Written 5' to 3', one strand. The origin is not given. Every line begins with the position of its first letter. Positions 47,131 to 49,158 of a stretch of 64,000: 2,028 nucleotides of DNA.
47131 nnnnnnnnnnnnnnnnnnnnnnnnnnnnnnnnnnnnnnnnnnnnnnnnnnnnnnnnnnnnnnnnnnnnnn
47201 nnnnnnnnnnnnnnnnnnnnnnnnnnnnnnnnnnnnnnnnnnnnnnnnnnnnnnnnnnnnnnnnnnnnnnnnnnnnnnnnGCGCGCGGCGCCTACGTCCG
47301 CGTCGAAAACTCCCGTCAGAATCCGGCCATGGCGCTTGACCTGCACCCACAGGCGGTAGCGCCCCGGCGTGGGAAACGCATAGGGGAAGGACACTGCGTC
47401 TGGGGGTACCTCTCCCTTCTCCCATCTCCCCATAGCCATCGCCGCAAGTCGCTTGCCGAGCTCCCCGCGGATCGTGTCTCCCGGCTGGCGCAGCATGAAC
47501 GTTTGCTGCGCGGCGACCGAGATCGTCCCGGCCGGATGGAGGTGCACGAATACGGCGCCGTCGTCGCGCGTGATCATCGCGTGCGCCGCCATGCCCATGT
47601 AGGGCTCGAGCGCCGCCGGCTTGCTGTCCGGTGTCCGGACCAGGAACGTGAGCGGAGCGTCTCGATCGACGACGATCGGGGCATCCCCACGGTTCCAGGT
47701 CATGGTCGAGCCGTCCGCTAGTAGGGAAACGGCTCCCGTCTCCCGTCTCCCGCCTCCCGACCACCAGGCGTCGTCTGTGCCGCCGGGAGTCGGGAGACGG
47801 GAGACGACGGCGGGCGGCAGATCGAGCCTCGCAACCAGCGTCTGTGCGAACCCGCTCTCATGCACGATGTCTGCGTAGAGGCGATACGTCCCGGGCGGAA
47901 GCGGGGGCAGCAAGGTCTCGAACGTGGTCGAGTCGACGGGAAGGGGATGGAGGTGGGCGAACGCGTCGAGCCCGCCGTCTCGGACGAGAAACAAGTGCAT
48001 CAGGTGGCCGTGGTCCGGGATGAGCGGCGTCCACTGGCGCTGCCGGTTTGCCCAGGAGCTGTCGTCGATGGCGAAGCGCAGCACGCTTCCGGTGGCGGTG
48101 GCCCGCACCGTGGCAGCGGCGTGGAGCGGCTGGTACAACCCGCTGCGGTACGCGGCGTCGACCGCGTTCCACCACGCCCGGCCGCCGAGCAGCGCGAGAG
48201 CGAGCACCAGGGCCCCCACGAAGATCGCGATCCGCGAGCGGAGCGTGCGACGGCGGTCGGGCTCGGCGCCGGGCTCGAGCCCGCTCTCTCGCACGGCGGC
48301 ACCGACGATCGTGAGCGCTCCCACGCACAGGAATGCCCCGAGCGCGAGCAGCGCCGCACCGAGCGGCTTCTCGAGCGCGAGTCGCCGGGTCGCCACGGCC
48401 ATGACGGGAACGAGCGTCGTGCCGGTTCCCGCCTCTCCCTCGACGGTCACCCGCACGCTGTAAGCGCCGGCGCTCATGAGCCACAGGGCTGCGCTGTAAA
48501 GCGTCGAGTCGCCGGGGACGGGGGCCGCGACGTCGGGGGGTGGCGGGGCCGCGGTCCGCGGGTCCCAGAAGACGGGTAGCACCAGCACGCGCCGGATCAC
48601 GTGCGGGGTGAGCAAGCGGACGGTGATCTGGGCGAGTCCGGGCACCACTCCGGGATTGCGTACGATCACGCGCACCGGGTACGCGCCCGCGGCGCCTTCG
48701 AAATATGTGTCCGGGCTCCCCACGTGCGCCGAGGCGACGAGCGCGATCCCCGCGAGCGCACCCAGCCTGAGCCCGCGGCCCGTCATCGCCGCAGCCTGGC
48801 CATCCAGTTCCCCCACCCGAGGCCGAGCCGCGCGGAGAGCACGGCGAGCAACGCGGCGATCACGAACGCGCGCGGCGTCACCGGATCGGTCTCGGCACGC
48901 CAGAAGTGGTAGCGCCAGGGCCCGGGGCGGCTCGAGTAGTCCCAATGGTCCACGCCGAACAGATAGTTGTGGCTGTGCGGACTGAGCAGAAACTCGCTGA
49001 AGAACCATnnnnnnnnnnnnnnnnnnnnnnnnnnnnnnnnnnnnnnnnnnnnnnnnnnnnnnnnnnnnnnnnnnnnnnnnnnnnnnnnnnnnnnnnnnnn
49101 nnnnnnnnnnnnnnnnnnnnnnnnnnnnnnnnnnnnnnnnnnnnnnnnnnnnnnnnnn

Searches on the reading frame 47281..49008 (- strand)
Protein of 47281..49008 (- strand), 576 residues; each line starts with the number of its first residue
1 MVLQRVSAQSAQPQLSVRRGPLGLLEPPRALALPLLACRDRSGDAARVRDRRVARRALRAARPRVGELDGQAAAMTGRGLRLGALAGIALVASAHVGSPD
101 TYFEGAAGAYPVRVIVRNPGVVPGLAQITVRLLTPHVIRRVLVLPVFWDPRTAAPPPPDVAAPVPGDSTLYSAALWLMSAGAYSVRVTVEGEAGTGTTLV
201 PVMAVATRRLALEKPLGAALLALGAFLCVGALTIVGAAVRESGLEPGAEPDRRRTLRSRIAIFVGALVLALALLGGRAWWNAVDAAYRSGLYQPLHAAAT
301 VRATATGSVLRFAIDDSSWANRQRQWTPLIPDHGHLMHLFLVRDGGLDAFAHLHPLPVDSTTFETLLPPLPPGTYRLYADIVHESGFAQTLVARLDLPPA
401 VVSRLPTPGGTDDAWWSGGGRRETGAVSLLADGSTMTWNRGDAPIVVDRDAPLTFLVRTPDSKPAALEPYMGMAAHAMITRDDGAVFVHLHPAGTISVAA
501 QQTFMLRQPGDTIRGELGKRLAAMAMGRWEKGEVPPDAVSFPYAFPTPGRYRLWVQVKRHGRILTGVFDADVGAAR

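Call 15: search_protein_families(library=pfam, proteins=[window:47281-49008:-])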
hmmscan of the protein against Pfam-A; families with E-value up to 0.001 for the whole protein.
window:47281-49008:- (576 aa): 0 families

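Call 32: find_homologous_proteins(query=window:47281-49008:-, max_evalue=1e-10)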
Query window:47281-49008:- (576 aa): 3345 proteins with E <= 1e-10 among 8000 candidates; the best 120 are listed.
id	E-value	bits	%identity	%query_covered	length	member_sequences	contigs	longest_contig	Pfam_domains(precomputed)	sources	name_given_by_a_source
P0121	0.0e+0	1054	95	87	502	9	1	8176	-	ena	-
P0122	1.3e-281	954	86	88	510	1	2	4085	-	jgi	jgi:hypothetical protein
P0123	7.1e-281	951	87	87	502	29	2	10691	-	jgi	-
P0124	1.6e-276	937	83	89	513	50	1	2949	-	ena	-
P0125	2.3e-270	917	84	87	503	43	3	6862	-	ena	-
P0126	4.8e-267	906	84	87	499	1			-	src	-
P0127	1.5e-252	858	79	87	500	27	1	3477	-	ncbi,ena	-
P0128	1.9e-249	848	78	86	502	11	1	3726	-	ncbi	-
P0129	7.7e-243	826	77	87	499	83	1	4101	-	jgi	-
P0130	5.3e-240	816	74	87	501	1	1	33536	-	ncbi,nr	ncbi:MAG TPA: hypothetical protein VGV12_02275 [Gemmatimonadales bacterium]|nr:hypothetical protein 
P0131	1.2e-239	815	75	87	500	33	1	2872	-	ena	-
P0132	4.7e-238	810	74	86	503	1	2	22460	-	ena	-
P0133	7.5e-238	809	74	87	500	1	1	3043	-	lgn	-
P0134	1.4e-237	808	75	87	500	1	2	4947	-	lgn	-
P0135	4.8e-237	807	74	88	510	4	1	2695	-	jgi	-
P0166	5.5e-229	780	72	87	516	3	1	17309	-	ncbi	-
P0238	2.7e-212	725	67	87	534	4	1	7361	-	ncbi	-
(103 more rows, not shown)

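Call 47: find_encoding_contigs(protein=P0166, flank=1000, max_places=1)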
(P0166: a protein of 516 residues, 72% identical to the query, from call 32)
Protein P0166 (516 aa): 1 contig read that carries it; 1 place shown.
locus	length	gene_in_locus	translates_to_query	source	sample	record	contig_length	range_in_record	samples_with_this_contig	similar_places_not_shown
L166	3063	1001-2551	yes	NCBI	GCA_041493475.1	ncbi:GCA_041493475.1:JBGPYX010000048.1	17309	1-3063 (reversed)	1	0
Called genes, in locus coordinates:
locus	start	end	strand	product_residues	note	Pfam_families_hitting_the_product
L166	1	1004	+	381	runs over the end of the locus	-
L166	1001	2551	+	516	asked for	-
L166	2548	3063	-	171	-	?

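Call 48: find_encoding_contigs(protein=P0122, flank=1000, max_places=1)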
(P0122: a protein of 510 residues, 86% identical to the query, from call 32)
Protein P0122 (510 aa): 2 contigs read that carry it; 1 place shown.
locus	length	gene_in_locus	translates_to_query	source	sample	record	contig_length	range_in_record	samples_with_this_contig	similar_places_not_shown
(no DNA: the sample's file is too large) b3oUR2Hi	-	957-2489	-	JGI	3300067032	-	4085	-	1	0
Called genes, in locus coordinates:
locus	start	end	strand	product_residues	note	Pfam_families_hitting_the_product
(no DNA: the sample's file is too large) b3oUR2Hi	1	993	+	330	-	?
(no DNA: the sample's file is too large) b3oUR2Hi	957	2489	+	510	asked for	-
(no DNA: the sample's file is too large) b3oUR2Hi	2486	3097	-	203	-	-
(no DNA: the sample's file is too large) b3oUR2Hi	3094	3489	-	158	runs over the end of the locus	PF01161:PBP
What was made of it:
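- Tried and rejected: Not retrievable (call 48).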

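Call 49: find_encoding_contigs(protein=P0128, flank=1000, max_places=1)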
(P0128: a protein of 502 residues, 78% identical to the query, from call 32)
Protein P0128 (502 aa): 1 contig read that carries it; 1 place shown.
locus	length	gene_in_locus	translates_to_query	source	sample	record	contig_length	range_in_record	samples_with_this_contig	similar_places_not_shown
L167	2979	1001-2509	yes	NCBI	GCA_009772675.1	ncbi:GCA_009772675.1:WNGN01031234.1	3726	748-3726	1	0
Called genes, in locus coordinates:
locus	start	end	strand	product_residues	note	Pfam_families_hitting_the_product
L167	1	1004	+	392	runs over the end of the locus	-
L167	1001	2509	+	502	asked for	-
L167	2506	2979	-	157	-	?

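Call 50: find_encoding_contigs(protein=P0238, flank=1000, max_places=1)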
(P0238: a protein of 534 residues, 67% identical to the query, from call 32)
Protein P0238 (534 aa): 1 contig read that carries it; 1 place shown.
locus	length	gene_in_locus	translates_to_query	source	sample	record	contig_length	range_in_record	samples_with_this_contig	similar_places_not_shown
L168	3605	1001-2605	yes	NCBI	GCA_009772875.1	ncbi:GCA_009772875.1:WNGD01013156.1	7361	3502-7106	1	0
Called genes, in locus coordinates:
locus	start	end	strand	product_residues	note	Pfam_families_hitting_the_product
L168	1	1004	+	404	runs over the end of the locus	-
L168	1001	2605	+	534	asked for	-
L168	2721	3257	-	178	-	-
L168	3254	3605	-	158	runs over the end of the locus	PF01161:PBP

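Call 74: predict_structure(alignment_id=A2)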
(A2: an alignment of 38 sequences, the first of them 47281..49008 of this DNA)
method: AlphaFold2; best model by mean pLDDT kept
length: 576 residues; sequences in the alignment: 38
mean_pLDDT: 59.6   pTM: 0.48
mean pLDDT of the five models: 59.6, 56.7, 55.4, 54.1, 51.3
residues with pLDDT >= 90: 11; 70-90: 189; 50-70: 161; < 50: 215
segments of 3 or more residues with pLDDT < 50: 1-77, 87-100, 119-125, 147-182, 203-213, 282-294, 317-327, 404-411, 419-424, 496-505, 512-514, 524-535
pLDDT, mean of each block of 10 residues (from residue 1): 34 33 34 28 36 44 33 44 53 40 70 62 52 74 53 34 38 38 61 75 37 51 67 61 53 65 67 59 41 62 81 64 46 73 79 79 81 86 61 81 45 56 66 86 74 86 83 80 75 54 48 56 44 52 80 87 85 79
secondary structure, 60 per line:
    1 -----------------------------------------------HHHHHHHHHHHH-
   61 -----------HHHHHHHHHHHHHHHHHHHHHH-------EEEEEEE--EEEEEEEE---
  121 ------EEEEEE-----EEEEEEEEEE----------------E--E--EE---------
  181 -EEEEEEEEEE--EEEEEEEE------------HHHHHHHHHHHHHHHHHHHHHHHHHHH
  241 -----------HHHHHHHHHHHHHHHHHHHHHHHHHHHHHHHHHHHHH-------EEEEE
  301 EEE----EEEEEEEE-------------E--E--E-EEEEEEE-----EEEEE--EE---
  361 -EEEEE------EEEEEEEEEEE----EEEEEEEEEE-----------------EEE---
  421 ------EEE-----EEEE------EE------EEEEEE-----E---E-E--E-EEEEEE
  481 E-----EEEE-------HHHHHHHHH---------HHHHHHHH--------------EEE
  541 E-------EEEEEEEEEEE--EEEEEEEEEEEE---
elements in order: H48-59 H72-93 E101-107 E110-117 E127-132 E138-147 E182-191 E194-201 H214-240 H252-288 E296-303 E308-315 E337-343 E349-353 E362-366 E373-383 E388-397 E415-417 E427-429 E435-438 E453-458 E475-481 E487-490 H498-506 H516-523 E538-541 E549-559 E562-573
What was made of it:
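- Both sites are loops with pLDDT below 50 (call 74).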

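Call 85: fold_search(model_id=the predicted structure, library=pdb)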
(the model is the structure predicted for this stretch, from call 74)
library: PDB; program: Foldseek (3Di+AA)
matches with E <= 10: 1531; with E <= 0.001: 75
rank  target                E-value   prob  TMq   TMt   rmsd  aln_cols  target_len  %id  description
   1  2y25_A                6.5e-06  0.99  0.12  0.19  27.3       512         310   10  Crystal structure of the myomesin domains My11-My13 (released 2011-12-21)
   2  1ya5_A                1.6e-05  1.00  0.11  0.27  22.8       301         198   10  Crystal structure of the titin domains z1z2 in complex with telethonin (released 2005-12-20)
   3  2f8v_A                1.8e-05  0.99  0.11  0.26  23.0       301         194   12  Structure of full length telethonin in complex with the N-terminus of titin (released 2006-06-27)
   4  6fwx_B                1.8e-05  0.99  0.11  0.26  15.8       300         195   12  Chimeric titin Z1Z2-Z1Z2 tandem (Z1212) functionalized with a GRGDS exogenous peptide from fibronectin (released 2019-03-27)
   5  2y25_B                2.0e-05  0.98  0.12  0.19  24.9       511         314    9  Crystal structure of the myomesin domains My11-My13 (released 2011-12-21)
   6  2r15_A                2.3e-05  1.00  0.12  0.27  24.4       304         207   12  Crystal structure of the myomesin domains 12 and 13 (released 2008-01-29)
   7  6xi3                  2.5e-05  1.00  0.12  0.17  17.2       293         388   10  Crystal structure of tetra-tandem repeat in extending region of large adhesion protein (released 2020-10-14)
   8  6sdb_A                2.7e-05  1.00  0.11  0.27  19.1       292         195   10  Chimeric titin Z1Z2 functionalized with a KLER exogenous peptide from decorin (released 2019-09-18)
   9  2ill                  2.9e-05  1.00  0.11  0.27  18.6       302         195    8  Anomalous substructure of Titin-A168169 (released 2007-02-20)
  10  2f8v_C                3.8e-05  0.99  0.11  0.26  22.9       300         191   11  Structure of full length telethonin in complex with the N-terminus of titin (released 2006-06-27)
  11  2yn5_B                5.2e-05  0.99  0.14  0.25  26.3       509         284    7  Structural insight into the giant calcium-binding adhesin SiiE: implications for the adhesion of Salmonella enterica t (released 2013-04-03)
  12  6fwx_A                6.4e-05  0.97  0.10  0.25  23.2       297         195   12  Chimeric titin Z1Z2-Z1Z2 tandem (Z1212) functionalized with a GRGDS exogenous peptide from fibronectin (released 2019-03-27)
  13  5e7l                  7.5e-05  0.98  0.14  0.23  23.8       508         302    9  Crystal structure of mouse CNTN2 FN1-FN3 domains (released 2016-08-31)
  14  8cml_E                8.4e-05  0.97  0.14  0.13  23.6       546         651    6  Cryo-EM structure of complement C5 in complex with nanobodies UNbC5-1 and UNbC5-2 (released 2023-09-27)
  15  6sdb_B                1.0e-04  0.98  0.10  0.26  16.2       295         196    9  Chimeric titin Z1Z2 functionalized with a KLER exogenous peptide from decorin (released 2019-09-18)
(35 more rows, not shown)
